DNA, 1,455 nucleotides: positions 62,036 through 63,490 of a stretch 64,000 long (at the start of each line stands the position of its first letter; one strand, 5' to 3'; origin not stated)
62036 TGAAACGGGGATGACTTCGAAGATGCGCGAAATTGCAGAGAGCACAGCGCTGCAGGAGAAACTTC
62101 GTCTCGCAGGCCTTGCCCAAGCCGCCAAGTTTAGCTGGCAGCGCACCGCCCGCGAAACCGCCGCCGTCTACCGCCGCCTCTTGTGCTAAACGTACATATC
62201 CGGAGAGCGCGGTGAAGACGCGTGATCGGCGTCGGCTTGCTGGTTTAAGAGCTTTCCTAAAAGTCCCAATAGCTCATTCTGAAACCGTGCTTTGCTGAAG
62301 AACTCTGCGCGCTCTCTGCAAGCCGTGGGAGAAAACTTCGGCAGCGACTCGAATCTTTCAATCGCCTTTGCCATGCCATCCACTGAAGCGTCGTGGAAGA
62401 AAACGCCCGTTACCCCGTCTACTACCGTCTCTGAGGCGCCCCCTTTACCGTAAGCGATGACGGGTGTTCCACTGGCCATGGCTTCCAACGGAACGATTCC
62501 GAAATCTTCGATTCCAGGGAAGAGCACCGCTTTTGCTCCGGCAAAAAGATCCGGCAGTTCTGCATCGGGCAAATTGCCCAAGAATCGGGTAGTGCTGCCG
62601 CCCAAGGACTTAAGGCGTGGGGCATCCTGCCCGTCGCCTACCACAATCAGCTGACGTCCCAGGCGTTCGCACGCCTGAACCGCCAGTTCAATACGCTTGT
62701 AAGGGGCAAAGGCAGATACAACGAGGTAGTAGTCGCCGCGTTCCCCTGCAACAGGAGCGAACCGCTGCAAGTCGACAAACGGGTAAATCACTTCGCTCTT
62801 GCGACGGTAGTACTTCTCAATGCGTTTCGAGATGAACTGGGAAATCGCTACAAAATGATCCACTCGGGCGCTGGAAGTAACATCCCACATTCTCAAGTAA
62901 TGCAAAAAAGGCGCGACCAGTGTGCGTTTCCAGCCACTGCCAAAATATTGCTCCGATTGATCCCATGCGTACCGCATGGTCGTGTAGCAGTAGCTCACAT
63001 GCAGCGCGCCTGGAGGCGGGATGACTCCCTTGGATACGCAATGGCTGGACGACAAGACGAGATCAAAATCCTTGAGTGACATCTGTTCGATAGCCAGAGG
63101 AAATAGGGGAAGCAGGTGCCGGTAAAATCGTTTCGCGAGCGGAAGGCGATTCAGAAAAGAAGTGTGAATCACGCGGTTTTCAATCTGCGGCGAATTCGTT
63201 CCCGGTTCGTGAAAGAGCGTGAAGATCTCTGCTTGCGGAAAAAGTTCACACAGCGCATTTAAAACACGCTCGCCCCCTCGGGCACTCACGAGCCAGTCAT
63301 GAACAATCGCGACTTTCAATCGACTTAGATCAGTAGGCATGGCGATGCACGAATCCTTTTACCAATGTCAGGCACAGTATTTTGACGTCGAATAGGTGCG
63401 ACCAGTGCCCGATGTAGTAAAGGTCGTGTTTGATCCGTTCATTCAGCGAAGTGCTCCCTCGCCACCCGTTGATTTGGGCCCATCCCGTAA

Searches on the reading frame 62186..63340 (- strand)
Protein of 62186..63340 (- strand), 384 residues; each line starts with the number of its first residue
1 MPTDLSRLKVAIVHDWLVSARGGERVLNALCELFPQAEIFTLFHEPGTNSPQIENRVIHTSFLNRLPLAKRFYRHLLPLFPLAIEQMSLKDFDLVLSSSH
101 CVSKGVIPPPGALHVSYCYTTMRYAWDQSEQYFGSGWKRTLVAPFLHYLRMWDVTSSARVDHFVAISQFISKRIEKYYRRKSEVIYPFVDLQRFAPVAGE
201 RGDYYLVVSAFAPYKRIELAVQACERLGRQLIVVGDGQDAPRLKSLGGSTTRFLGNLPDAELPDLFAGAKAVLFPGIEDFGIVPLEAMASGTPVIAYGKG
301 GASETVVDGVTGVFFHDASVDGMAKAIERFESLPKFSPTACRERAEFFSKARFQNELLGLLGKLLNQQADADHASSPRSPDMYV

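Call 15: search_protein_families(library=ncbifam, proteins=[window:62186-63340:-], max_evalue=0.001)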
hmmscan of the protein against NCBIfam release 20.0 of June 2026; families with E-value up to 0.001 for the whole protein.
window:62186-63340:- (384 aa): 21 families
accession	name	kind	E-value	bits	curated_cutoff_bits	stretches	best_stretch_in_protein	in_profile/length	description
TIGR03999.1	thiol_BshA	equivalog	1.5e-14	53.7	273.7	1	159-327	144-332/375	N-acetyl-alpha-D-glucosaminyl L-malate synthase BshA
TIGR04047.1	MSMEG_0565_glyc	hypoth_equivalog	1.7e-14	53.7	259.85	1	252-329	260-337/373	MSMEG_0565 family glycosyltransferase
TIGR03088.1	stp2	hypoth_equivalog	1.8e-12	47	409.05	1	228-337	229-342/374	TIGR03088 family PEP-CTERM/XrtA system glycosyltransferase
TIGR02149.1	glgA_Coryne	subfamily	4.5e-12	45.8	302.4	1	257-328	272-350/391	glycogen synthase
TIGR03449.1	mycothiol_MshA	equivalog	5.7e-12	45.2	462.5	1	250-337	285-373/406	D-inositol-3-phosphate glycosyltransferase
NF053787.1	GlcN_PG_synth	equivalog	1.6e-11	43.7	480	1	211-330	206-323/361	N-acetylglucosaminyl phosphatidylglycerol synthase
NF041010.1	glycosy_Agl16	equivalog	4.8e-09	35.6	575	1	159-332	133-317/352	glycosylation protein Agl16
NF001901.0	PRK00654.1-5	equivalog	7.8e-09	34.5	649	1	198-329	312-452/502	glycogen synthase GlgA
TIGR02095.1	glgA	subfamily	4e-08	32.4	328.45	1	206-334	298-442/477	glycogen/starch synthase, ADP-glucose type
NF041876.1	EPS_EpsE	equivalog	6.4e-08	32.2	400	1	252-335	279-363/389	exopolysaccharide biosynthesis GT4 family glycosyltransferase EpsE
TIGR04063.1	stp3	hypoth_equivalog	1.8e-07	30.4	442.05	1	210-340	221-367/397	TIGR04063 family PEP-CTERM/XrtA system glycosyltransferase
NF012028.0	PRK15484.1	subfamily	1.4e-06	27.6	618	1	253-344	261-355/380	lipopolysaccharide N-acetylglucosaminyltransferase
NF038255.1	exopoly_VpsD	equivalog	3.4e-06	26.2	300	1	148-329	145-346/381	VpsD family glycosyltransferase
TIGR02472.1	sucr_P_syn_N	equivalog_domain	2.5e-05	23.3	576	0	277-330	350-403/439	sucrose-phosphate synthase, putative, glycosyltransferase domain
TIGR02470.1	sucr_synth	equivalog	2.6e-05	22.5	810.4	1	277-334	653-710/784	sucrose synthase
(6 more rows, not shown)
